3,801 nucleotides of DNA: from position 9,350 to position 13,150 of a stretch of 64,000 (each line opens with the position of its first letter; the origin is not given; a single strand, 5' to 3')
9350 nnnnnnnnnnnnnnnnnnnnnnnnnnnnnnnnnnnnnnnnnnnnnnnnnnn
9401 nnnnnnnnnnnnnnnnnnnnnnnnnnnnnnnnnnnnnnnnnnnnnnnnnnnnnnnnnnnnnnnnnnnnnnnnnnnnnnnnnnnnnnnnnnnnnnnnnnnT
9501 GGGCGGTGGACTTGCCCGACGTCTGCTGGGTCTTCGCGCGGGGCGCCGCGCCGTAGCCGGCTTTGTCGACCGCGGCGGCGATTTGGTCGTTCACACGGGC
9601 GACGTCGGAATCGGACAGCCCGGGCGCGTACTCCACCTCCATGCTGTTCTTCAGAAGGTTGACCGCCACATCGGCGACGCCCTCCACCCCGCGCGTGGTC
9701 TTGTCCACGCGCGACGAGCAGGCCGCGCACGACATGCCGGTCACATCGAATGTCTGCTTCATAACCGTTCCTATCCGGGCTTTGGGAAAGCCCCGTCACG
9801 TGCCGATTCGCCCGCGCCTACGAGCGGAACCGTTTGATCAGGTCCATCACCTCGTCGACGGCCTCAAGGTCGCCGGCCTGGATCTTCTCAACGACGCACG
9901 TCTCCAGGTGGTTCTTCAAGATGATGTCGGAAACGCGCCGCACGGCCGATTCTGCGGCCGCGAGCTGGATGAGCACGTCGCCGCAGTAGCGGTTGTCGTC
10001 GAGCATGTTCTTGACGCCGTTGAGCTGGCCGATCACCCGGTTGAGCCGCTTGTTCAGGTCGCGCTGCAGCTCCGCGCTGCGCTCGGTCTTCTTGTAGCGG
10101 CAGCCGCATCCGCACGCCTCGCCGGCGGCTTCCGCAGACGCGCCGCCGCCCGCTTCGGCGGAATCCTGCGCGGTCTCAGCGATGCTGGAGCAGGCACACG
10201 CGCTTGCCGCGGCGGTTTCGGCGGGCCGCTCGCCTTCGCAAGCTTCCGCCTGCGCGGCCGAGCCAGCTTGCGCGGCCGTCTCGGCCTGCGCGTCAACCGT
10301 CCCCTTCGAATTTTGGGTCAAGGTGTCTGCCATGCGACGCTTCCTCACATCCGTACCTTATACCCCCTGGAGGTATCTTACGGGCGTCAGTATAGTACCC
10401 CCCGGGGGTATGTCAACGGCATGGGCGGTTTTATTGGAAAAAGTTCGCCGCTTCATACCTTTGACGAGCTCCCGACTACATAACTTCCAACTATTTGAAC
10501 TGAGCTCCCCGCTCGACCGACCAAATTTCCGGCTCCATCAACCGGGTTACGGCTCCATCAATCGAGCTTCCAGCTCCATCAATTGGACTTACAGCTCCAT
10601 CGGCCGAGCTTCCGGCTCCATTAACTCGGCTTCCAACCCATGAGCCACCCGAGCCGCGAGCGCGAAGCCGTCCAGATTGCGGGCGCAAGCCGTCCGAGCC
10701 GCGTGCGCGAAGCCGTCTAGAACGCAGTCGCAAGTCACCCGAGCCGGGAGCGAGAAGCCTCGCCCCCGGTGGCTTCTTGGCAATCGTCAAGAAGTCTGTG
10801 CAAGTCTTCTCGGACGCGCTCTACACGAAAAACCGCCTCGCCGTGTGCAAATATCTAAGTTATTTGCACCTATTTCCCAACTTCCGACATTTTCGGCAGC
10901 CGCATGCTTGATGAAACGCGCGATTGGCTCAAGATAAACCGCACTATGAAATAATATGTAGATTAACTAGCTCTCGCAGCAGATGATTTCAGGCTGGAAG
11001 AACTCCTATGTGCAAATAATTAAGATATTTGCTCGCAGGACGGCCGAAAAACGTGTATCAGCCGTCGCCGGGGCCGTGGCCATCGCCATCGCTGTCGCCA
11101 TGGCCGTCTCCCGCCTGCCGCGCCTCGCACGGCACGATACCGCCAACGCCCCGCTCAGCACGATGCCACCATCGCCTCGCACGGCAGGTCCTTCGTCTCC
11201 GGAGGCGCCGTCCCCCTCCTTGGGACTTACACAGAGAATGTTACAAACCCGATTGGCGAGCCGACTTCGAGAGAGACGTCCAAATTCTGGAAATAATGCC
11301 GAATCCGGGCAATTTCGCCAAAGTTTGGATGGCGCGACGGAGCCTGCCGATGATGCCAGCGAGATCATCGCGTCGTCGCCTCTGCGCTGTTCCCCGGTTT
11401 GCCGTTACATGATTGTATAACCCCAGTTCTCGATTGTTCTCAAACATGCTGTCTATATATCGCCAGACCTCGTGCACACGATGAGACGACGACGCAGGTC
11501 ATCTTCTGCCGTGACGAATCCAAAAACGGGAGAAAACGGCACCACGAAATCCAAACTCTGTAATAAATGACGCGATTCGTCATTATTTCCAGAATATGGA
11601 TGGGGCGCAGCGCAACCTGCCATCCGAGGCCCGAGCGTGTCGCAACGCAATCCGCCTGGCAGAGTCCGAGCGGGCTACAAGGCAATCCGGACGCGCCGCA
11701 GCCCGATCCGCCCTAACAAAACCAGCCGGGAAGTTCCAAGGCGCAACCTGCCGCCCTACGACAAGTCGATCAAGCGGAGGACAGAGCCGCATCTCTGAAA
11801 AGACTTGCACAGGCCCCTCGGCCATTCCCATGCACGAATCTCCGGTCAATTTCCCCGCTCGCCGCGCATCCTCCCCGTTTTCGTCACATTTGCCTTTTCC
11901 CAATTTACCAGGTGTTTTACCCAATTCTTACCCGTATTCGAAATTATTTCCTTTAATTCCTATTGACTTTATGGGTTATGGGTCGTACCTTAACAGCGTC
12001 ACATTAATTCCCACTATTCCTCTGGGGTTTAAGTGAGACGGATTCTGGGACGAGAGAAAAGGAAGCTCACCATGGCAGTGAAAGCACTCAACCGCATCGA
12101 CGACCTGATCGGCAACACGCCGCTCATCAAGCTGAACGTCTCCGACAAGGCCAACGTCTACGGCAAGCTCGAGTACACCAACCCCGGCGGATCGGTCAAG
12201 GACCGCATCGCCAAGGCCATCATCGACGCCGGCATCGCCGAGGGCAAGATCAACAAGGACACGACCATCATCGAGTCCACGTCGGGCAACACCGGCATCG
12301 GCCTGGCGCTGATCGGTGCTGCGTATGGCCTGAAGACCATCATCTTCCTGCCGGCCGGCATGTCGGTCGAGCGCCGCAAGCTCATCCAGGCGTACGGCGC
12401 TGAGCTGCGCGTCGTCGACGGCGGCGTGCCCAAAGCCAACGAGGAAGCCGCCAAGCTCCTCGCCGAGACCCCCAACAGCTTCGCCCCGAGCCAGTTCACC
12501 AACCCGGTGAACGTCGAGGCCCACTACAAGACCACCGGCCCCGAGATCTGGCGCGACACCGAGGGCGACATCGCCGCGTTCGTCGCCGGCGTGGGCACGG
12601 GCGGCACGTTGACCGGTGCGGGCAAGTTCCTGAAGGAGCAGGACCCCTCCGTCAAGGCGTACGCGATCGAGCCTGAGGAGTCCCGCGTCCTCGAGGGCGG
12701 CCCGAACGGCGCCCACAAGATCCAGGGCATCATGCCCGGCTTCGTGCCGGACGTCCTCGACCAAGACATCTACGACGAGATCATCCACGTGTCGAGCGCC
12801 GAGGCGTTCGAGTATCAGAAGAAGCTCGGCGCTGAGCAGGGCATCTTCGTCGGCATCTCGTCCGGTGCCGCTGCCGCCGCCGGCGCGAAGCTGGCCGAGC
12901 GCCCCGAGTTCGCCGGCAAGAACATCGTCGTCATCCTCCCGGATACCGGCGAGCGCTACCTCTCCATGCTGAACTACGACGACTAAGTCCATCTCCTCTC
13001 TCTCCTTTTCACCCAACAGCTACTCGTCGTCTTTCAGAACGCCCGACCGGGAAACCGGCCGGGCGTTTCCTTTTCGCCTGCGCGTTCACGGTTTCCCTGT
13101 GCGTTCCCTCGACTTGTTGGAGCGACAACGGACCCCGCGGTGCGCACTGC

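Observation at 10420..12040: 1.6-kb noncoding block packed with tandem repeats and palindromes between the copper module and cysK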

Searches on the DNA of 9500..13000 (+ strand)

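Call 6: search_rna_families(source=window, start=9500, end=13000, threshold=evalue, max_evalue=1, show_alignments=3)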
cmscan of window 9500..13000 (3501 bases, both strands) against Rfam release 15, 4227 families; matches with E-value up to 1: 1.
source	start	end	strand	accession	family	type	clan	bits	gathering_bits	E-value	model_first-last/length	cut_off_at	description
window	11153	11200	-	RF01144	sR17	Gene; snRNA; snoRNA; CD-box;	-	17.2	36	0.89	1-55/55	no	Small nucleolar RNA sR17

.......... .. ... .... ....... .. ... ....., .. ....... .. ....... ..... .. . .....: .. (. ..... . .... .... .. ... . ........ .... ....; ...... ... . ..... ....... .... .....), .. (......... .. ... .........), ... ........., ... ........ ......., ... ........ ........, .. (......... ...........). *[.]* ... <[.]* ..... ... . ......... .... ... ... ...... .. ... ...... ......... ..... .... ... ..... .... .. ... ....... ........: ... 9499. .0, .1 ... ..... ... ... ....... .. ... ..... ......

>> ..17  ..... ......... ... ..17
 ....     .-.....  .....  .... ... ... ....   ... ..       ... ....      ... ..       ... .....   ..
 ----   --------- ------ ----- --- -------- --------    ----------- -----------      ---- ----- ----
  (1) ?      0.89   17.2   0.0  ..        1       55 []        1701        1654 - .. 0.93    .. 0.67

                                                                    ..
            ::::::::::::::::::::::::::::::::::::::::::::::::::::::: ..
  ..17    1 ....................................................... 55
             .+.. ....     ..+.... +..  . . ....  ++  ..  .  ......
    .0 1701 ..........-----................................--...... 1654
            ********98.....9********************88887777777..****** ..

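Call 9: search_dna_similar(query=window:10335-12072:+, collection=plasmids, mode=distant, max_evalue=0.001)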
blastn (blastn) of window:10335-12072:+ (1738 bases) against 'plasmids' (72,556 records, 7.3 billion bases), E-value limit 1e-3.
No match.

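Call 10: search_dna_similar(query=window:10335-12072:+, collection=phages, mode=distant, max_evalue=0.001)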
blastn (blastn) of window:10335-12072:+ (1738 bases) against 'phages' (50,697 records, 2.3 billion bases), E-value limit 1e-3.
No match.
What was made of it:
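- There is no similarity to 72,556 plasmids or 50,697 phages (calls 9, 10).
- Tried and rejected: No match (calls 9, 10).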

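Call 63: search_rna_families(source=L167, start=3600, end=5900, threshold=evalue, max_evalue=5)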
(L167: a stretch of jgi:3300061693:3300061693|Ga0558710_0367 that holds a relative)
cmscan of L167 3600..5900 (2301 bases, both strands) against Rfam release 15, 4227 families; matches with E-value up to 5: 3.
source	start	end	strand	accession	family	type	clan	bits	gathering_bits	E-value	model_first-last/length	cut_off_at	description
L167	4090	4279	+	RF02886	npcTB_6715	Gene; sRNA;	-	19.9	72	0.026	1-212/212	no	Mycobacterium sRNA 6715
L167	4587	4634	-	RF01144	sR17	Gene; snRNA; snoRNA; CD-box;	-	17.2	36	0.58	1-55/55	no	Small nucleolar RNA sR17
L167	5171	5227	+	RF01763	Guanidine-III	Cis-reg; riboswitch;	-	15.4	36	3.9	1-67/67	no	Guanidine-III riboswitch aptamer (yKKC-III)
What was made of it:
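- On cis-regulatory leader / riboswitch of cysK: Rfam E-value scans of the window and of the long haplotype found nothing near a gathering score (calls 6, 63).
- The best hit scores 19.9 bits against a gathering score of 72 (calls 6, 63).
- Tried and rejected: E-value scans of 9500-13000 and of the longer haplotype L167 gave only sub-threshold noise: sR17, npcTB_6715 and Guanidine-III (calls 6, 63).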

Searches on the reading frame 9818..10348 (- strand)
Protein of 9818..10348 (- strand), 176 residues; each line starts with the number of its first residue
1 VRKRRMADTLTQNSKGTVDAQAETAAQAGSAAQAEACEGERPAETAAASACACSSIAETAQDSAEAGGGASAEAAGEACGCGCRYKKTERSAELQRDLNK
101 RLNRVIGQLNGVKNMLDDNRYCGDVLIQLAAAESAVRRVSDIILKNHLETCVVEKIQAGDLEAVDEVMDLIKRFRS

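Call 8: search_protein_families(library=pfam, proteins=[window:9818-10348:-])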
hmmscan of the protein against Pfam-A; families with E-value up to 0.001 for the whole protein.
window:9818-10348:- (176 aa): 1 family
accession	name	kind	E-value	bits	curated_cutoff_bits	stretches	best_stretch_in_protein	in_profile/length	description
PF02583.22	Trns_repr_metal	-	1.5e-26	93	22.8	1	96-173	3-78/78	Metal-sensitive transcriptional repressor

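Call 26: find_related_loci(query=window:9818-10333:-, collection=metagenome_contigs, flank=5000)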
Query window:9818-10333:- (171 aa) in metagenome_contigs; peptide patterns used: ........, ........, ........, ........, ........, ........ (x = any residue, [..] = any of these).
600 stretches matched a pattern (row limit reached: there are more); 297 encode a relative of the query (tblastn E <= 1e-3); the best 80 are kept; 80 distinct loci.
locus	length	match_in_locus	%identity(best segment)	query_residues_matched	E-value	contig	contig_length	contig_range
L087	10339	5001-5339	64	53-169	9e-46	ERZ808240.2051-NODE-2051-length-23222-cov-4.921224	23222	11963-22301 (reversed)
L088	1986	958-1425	51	6-169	2e-46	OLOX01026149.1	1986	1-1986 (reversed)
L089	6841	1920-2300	56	39-169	1e-45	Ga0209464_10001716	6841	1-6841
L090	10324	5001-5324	67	63-169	4e-45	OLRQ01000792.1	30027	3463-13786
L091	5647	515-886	60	48-169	1e-44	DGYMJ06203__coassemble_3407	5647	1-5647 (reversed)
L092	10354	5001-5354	62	53-169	1e-44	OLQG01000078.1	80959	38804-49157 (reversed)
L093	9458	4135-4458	66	62-169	5e-45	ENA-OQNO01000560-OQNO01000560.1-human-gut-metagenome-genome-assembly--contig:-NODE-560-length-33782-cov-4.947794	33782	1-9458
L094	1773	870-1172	68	69-169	1e-45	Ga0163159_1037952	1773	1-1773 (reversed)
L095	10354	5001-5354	62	53-169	1e-44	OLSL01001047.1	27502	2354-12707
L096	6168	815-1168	62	53-169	1e-44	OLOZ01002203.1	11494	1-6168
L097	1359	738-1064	64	64-169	2e-45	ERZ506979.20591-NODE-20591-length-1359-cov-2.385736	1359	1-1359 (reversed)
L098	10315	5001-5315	66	66-169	6e-44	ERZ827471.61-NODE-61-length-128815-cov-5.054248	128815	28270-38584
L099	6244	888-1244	60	47-169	4e-44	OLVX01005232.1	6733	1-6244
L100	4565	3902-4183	70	76-169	1e-43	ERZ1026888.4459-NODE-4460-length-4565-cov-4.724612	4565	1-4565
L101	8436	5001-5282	70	76-169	1e-43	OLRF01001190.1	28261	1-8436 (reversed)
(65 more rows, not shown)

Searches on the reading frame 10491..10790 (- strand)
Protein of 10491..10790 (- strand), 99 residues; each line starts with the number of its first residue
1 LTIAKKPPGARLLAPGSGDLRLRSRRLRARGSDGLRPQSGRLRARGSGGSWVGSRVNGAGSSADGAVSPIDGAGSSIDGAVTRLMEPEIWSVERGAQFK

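Call 39: search_protein_families(library=pfam, proteins=[window:10491-10790:-], max_evalue=1)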
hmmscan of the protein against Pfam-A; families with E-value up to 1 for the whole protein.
window:10491-10790:- (99 aa): 0 families

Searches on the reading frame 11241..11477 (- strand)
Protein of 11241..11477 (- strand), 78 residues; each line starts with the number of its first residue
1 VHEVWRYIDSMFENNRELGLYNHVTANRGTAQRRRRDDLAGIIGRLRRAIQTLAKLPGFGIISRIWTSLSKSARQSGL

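Call 39: search_protein_families(library=pfam, proteins=[window:11241-11477:-], max_evalue=1)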
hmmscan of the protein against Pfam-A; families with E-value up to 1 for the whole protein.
window:11241-11477:- (78 aa): 0 families

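Call 62: find_homologous_proteins(query=window:11241-11477:-, max_evalue=1)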
Query window:11241-11477:-: 1 candidates shared short words with the query, none scored E <= 1.
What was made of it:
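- The ORF across L has no homologue anywhere in the protein collection (call 62).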

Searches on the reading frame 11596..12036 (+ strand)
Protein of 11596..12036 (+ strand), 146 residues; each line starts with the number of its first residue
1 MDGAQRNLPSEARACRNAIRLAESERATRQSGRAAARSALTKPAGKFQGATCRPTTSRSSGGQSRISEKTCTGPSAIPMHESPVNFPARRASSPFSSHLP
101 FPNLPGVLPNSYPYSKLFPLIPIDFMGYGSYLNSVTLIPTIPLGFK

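Call 39: search_protein_families(library=pfam, proteins=[window:11596-12036:+], max_evalue=1)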
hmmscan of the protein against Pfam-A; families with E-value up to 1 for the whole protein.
window:11596-12036:+ (146 aa): 1 family
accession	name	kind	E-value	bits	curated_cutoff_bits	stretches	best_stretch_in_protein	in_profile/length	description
PF16642.10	KCNQ2_u3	-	0.11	13.9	25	1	30-88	28-86/98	Unstructured region on Potassium channel subunit alpha KvLQT2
